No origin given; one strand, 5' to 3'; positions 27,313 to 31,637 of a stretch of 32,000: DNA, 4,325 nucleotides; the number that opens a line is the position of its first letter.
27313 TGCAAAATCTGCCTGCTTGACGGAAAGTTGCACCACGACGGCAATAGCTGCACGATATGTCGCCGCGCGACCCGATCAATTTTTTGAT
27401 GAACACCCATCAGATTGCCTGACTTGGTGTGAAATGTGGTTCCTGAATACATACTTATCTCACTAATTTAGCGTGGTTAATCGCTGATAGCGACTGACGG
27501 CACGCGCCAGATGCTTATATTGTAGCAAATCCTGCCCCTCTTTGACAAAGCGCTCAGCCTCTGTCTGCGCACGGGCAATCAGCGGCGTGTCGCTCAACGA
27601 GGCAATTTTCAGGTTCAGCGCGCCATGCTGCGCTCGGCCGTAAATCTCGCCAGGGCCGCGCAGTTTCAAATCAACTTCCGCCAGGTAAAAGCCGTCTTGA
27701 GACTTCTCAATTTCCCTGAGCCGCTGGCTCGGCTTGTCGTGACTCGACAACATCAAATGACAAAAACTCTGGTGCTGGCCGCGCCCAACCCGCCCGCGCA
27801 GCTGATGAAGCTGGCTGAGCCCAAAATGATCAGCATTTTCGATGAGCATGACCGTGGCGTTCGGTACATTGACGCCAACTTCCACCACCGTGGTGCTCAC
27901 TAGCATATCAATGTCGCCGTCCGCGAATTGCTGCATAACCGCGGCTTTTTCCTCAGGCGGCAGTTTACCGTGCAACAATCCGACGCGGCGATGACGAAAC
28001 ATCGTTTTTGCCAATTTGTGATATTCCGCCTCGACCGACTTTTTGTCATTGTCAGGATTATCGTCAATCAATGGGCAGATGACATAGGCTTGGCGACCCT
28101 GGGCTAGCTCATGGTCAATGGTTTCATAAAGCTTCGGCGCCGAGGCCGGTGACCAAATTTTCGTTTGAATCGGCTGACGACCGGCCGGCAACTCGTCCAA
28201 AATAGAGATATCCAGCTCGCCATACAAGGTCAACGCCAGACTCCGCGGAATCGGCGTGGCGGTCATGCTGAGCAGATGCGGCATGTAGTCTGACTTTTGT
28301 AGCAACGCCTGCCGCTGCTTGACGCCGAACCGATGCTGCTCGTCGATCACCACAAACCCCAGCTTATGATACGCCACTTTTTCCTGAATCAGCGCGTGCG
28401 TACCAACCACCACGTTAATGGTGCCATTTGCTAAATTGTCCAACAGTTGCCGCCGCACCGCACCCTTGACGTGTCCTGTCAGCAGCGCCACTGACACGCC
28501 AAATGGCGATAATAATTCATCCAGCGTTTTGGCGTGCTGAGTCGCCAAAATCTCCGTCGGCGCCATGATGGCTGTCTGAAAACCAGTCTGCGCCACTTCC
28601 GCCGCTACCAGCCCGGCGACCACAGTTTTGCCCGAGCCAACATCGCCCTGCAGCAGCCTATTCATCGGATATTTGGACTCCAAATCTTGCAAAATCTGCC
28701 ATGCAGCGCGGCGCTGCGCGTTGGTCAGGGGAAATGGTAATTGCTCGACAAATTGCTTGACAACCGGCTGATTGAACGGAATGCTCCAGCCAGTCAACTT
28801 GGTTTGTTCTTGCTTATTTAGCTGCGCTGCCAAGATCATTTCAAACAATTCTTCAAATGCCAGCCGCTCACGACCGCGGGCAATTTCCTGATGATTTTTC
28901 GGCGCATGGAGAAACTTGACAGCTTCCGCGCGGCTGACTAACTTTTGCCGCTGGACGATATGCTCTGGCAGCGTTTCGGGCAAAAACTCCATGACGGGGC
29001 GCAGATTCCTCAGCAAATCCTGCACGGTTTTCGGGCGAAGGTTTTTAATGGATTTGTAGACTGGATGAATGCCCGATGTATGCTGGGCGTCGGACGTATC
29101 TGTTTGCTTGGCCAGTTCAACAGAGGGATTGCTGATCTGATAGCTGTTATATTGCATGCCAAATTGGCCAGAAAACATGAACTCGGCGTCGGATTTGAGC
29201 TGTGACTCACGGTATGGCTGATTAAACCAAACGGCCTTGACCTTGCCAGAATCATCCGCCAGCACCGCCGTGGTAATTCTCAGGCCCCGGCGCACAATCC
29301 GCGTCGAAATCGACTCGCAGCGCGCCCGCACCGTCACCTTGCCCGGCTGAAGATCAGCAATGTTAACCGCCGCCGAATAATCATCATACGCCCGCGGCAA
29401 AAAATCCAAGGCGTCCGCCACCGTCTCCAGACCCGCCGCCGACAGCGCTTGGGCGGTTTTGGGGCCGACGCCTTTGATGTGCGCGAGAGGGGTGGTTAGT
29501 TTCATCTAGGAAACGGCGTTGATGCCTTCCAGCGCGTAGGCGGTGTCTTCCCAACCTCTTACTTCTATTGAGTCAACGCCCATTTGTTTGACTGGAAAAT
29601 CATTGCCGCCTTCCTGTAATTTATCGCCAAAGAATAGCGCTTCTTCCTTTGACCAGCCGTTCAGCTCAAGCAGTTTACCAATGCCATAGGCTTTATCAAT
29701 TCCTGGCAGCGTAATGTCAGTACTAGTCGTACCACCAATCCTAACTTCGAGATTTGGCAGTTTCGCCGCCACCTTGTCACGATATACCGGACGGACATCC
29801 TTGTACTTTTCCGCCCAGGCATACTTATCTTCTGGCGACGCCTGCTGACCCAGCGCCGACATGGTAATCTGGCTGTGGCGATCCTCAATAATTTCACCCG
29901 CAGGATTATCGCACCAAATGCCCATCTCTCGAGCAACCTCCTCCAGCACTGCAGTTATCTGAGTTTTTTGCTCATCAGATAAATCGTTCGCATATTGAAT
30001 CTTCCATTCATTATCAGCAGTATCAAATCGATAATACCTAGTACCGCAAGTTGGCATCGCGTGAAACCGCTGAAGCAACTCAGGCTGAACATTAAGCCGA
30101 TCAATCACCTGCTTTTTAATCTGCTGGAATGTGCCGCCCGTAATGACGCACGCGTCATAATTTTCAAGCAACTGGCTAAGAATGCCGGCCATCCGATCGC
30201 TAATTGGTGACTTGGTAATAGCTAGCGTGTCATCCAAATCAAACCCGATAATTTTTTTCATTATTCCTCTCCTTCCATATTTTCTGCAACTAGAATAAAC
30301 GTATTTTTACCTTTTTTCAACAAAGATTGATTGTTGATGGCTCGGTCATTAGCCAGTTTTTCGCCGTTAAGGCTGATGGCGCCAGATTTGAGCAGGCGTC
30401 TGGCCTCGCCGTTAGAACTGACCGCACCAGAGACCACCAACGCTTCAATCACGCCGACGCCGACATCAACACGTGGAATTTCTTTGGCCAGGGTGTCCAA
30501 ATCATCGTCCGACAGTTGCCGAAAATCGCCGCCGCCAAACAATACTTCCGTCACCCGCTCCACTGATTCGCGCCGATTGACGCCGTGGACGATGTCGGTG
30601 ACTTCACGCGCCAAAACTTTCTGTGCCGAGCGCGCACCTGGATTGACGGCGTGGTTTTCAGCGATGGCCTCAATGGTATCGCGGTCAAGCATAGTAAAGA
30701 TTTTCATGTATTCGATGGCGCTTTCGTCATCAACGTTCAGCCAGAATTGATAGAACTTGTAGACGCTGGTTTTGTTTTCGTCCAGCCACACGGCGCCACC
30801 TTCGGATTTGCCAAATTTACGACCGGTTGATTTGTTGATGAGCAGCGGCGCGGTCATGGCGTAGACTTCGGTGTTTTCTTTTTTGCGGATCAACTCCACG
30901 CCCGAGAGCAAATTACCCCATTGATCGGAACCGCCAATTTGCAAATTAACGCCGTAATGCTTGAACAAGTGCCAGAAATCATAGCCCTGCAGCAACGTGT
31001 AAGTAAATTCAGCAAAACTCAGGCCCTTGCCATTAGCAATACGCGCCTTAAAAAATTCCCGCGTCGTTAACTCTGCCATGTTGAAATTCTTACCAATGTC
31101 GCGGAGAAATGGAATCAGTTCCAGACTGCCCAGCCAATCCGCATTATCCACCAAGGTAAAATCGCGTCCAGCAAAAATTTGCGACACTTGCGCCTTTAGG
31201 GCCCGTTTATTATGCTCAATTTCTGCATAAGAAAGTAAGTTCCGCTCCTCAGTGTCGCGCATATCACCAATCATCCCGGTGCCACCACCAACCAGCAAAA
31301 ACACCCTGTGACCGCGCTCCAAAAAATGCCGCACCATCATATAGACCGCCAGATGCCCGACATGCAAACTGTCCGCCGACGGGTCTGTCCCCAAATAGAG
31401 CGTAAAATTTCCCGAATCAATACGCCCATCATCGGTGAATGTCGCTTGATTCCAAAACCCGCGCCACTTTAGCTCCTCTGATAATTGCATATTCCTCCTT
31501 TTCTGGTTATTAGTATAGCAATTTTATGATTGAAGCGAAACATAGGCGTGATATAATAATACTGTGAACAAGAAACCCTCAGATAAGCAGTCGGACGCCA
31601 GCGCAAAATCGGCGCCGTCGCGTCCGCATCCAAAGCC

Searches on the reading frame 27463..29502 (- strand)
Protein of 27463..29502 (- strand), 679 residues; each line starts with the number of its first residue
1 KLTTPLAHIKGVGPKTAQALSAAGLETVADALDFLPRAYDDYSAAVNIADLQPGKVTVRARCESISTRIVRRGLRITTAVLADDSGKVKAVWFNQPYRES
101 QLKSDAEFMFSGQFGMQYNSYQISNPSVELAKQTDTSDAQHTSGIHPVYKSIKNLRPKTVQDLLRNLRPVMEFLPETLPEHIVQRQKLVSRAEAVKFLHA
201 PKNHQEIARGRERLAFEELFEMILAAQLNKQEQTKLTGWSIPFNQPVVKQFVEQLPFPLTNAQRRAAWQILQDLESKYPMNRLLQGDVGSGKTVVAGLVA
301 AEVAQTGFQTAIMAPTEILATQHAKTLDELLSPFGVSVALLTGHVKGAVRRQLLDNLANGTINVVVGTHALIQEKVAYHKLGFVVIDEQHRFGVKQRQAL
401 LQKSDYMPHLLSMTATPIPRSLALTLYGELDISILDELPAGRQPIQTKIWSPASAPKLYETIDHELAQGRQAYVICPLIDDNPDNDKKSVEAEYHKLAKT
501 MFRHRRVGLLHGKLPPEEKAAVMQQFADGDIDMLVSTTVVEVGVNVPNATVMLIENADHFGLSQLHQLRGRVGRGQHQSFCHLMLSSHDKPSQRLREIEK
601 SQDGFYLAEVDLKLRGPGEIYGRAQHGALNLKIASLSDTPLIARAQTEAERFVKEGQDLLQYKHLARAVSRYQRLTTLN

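Call 17: search_protein_families(library=pfam, proteins=[window:27463-29502:-], max_evalue=0.01)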
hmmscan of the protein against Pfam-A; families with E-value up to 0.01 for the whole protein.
window:27463-29502:- (679 aa): 13 families
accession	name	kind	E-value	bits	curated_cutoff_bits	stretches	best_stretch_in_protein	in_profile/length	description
PF00271.37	Helicase_C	-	1.5e-23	83.6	23.5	1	461-574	5-108/110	Helicase conserved C-terminal domain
PF00270.35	DEAD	-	2.9e-23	82.9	26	1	263-421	4-163/167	DEAD/DEAH box helicase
PF17191.10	RecG_wedge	-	2.1e-22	79.9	23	1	7-165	3-156/162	RecG wedge domain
PF04851.21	ResIII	-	2.9e-11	44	22.5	1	259-417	4-162/164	Type III restriction enzyme, res subunit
PF19833.4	RecG_dom3_C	-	3.9e-09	36.9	26.8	1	602-658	2-60/87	ATP-dependent DNA helicase RecG, domain 3, C-terminal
PF01336.31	tRNA_anti-codon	-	1.6e-05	25.2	27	1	56-130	1-74/75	OB-fold nucleic acid binding domain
PF00176.29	SNF2-rel_dom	-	0.0001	22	24.9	1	270-521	8-236/290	SNF2-related domain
PF13604.12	AAA_30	-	0.00012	22.4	27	1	259-403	2-111/191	AAA domain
PF14520.12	HHH_5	-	0.00025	21.9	27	1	6-31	4-29/57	Helix-hairpin-helix domain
PF07517.20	SecA_DEAD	-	0.00087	19.1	24.6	1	288-352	99-163/290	SecA DEAD-like domain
PF10391.15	DNA_pol_lambd_f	-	0.0023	18.1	29.8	0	8-32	5-29/51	Fingers domain of DNA polymerase lambda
PF13401.12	AAA_22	-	0.0025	18.6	27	0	283-400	9-104/130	AAA domain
PF22590.2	Cas3-like_C_2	-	0.0027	18.4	27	1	493-576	18-105/106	CRISPR-associated nuclease/helicase Cas3, C-terminal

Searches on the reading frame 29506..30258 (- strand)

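Call 17: search_protein_families(library=pfam, proteins=[window:29506-30258:-], max_evalue=0.01)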
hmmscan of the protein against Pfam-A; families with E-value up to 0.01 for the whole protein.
window:29506-30258:- (250 aa): 2 families
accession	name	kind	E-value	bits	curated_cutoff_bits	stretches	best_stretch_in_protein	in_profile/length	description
PF03332.19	PMM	-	1.5e-11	45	22.4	1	27-224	5-195/221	Eukaryotic phosphomannomutase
PF08282.18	Hydrolase_3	-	8.5e-09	35.9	20.9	1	6-213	3-212/255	haloacid dehalogenase-like hydrolase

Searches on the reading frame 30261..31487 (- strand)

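Call 17: search_protein_families(library=pfam, proteins=[window:30261-31487:-], max_evalue=0.01)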
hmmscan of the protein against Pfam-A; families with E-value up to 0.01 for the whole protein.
window:30261-31487:- (408 aa): 3 families
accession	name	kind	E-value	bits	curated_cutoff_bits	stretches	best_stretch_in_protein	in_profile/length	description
PF00579.31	tRNA-synt_1b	-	7.8e-74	249.1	21.1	1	26-317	4-291/292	tRNA synthetases class I (W and Y)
PF22421.1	SYY_C-terminal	-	2.3e-08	34.3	27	1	330-387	2-62/83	Tyrosine--tRNA ligase SYY-like C-terminal domain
PF13480.13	Acetyltransf_6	-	0.0054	17.3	22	0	30-69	99-138/143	Acetyltransferase (GNAT) domain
